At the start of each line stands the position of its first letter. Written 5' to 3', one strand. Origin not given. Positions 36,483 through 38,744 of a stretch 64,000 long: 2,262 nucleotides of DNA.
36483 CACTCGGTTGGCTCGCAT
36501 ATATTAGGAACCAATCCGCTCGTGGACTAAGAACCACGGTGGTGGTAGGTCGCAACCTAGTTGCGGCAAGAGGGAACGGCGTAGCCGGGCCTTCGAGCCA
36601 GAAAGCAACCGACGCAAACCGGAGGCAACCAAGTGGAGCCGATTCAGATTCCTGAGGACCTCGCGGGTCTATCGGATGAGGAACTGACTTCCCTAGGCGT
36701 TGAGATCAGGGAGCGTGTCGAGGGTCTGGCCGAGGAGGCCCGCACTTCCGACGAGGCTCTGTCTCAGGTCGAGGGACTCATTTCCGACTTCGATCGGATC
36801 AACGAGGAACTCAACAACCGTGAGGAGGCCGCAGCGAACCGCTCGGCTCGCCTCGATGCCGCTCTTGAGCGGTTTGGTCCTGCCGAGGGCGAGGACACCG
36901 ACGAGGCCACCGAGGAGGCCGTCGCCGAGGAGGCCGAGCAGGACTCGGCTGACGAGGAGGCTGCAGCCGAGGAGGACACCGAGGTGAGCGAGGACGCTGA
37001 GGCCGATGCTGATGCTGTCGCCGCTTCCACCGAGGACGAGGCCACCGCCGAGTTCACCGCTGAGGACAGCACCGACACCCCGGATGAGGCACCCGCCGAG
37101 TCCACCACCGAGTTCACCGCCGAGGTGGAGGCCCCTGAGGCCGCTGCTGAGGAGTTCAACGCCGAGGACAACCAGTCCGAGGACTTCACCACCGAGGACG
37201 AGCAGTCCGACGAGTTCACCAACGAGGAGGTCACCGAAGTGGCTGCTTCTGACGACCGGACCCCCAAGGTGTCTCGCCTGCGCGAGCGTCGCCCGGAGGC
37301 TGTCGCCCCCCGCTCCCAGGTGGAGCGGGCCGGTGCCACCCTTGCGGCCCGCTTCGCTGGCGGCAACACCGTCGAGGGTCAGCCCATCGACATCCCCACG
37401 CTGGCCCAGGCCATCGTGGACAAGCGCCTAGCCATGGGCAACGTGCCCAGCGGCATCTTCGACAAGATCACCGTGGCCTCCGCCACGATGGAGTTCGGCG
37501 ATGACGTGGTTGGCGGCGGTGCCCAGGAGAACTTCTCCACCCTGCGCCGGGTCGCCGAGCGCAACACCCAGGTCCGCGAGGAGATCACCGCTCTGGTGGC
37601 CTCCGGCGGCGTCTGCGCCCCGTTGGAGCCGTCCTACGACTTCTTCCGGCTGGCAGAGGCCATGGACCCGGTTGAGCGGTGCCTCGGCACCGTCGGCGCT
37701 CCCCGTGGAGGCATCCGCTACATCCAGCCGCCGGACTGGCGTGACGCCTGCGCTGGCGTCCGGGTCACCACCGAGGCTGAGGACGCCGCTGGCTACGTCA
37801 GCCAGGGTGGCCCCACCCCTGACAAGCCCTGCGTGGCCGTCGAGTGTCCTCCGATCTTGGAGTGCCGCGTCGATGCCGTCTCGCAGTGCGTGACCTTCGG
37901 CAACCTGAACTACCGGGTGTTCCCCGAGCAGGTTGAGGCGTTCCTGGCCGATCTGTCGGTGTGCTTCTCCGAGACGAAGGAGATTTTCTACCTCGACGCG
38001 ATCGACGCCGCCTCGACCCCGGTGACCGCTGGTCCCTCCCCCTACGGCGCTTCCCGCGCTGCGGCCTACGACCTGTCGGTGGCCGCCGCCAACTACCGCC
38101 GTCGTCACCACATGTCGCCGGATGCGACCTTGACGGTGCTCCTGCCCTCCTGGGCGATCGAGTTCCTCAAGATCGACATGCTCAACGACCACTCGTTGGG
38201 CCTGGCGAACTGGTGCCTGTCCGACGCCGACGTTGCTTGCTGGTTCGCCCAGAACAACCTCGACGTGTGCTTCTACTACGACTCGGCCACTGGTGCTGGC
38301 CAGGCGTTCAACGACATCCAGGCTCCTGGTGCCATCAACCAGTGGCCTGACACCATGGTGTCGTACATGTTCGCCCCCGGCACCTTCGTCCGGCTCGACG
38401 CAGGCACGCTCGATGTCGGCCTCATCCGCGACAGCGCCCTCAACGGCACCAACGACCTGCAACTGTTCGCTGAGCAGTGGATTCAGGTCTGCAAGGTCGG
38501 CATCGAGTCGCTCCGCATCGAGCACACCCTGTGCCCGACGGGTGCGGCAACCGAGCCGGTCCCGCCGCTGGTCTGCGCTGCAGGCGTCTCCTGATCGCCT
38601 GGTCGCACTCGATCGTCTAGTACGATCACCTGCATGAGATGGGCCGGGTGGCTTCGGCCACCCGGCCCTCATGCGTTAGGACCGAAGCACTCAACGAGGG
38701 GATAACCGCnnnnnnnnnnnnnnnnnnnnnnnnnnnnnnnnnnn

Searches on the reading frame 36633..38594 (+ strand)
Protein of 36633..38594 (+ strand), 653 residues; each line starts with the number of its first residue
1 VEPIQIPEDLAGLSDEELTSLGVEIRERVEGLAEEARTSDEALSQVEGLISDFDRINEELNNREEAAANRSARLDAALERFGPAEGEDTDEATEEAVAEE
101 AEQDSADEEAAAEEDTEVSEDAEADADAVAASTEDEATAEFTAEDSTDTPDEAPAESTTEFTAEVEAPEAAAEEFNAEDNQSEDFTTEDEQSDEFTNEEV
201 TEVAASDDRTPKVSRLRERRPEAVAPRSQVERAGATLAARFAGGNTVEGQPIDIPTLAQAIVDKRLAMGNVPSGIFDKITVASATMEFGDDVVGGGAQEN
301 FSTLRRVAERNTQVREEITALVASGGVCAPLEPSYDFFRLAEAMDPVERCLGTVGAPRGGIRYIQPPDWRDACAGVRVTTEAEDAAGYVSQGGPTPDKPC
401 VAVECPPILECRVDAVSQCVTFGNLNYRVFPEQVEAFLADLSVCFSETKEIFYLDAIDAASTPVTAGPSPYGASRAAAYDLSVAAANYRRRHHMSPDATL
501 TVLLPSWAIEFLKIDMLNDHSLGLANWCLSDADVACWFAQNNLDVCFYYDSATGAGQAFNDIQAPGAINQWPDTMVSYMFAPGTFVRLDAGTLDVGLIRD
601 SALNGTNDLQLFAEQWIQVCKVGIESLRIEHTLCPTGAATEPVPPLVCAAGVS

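Call 4: search_protein_families(library=pfam, proteins=[window:36633-38594:+], max_evalue=0.1)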
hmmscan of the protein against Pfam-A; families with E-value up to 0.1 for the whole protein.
window:36633-38594:+ (653 aa): 0 families

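Call 5: search_protein_families(library=phrogs, proteins=[window:36633-38594:+], max_evalue=0.01)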
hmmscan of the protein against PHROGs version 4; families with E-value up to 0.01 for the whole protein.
window:36633-38594:+ (653 aa): 1 family
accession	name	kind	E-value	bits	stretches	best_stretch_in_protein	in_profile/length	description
phrog_777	-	head and packaging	3e-81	275.4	2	166-641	98-571/580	major head protein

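Call 10: search_dna_similar(query=window:36633-38594:+, collection=phages, mode=protein, max_rows=20, max_evalue=0.001)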
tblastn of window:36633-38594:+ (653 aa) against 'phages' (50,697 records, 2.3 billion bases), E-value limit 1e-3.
Records with a match: 861; places in all: 861; records where one place covers at least 80% of the query: 0.
Best place of each record, by identity: <60% 861.
By first word of the organism name: Mycobacterium 496; Gordonia 198; Microbacterium 115; Arthrobacter 18; Streptomyces 17; Rhodococcus 3; Mycolicibacterium 2; Tsukamurella 2; Actinoplanes 2; Curtobacterium 2; and 6 more.
By host as written in the record: Mycobacterium smegmatis mc2 155 348; Gordonia terrae 3612 155; Mycobacterium smegmatis mc#155 83; Microbacterium foliorum NRRL B-24224 58; Microbacterium foliorum NRRL B-24224 SEA 29; Gordonia terrae CAG3 16; Microbacterium paraoxydans NWU1 13; Gordonia rubripertincta NRRL B-16540 12; and 54 more.
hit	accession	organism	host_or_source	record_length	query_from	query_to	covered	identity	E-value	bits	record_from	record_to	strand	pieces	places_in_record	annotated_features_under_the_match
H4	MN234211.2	Arthrobacter phage Mimi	Arthrobacter globiformis NRRL B-2979 SEA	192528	188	640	69%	36.5%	6e-66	241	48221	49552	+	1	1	81: major capsid hexamer protein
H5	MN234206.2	Arthrobacter phage Racecar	Arthrobacter globiformis NRRL B-2979 SEA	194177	188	640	69%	36.5%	6e-66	241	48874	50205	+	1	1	82: major capsid hexamer protein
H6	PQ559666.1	Arthrobacter phage Talia1610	Arthrobacter globiformis B-2979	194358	188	640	69%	36.5%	6e-66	241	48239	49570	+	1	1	81: major capsid hexamer protein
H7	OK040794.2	Arthrobacter phage Atuin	Arthrobacter globiformis NRRL B-2979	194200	257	640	59%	37.9%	8e-64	235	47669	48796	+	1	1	76: major capsid hexamer protein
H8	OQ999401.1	Actinomycetia phage DSL-LC01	Actinomycetia bacterium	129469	203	639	67%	33.0%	4e-45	179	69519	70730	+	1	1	major capsid protein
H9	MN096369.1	Gordonia phage Phendrix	Gordonia terrae 3612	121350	190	629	67%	32.7%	4e-48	188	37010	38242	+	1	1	74: major capsid hexamer protein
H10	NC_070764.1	Gordonia phage Phendrix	Gordonia terrae 3612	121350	190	629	67%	32.7%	4e-48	188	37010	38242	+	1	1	74: major head protein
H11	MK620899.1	Gordonia phage GodonK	Gordonia terrae 3612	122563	190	629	67%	32.7%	4e-48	188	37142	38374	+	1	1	76: major capsid hexamer protein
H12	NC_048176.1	Gordonia phage GodonK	Gordonia terrae 3612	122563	190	629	67%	32.7%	4e-48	188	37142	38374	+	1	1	76: major head protein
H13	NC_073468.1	Microbacterium phage Pumpernickel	Microbacterium paraoxydans NRRL B-14843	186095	196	639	68%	31.3%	1e-41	169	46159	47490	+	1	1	85: hypothetical protein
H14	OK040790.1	Microbacterium phage Pumpernickel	Microbacterium paraoxydans NRRL B-14843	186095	196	639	68%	31.3%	1e-41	169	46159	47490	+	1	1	85: hypothetical protein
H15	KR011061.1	Skermania phage SPI1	Skermania piniformis NM40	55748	186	643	70%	28.1%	1e-21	106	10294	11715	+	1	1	hypothetical protein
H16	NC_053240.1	Gordonia phage Tangerine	Gordonia terrae 3612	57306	179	620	68%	28.2%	1e-19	100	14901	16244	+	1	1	20: major head protein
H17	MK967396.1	Gordonia phage Tangerine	Gordonia terrae 3612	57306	179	620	68%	28.2%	1e-19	100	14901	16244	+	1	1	20: major capsid hexamer protein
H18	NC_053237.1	Gordonia phage Ashertheman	Gordonia terrae 3612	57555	179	620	68%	28.2%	1e-19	100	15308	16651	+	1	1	21: major head protein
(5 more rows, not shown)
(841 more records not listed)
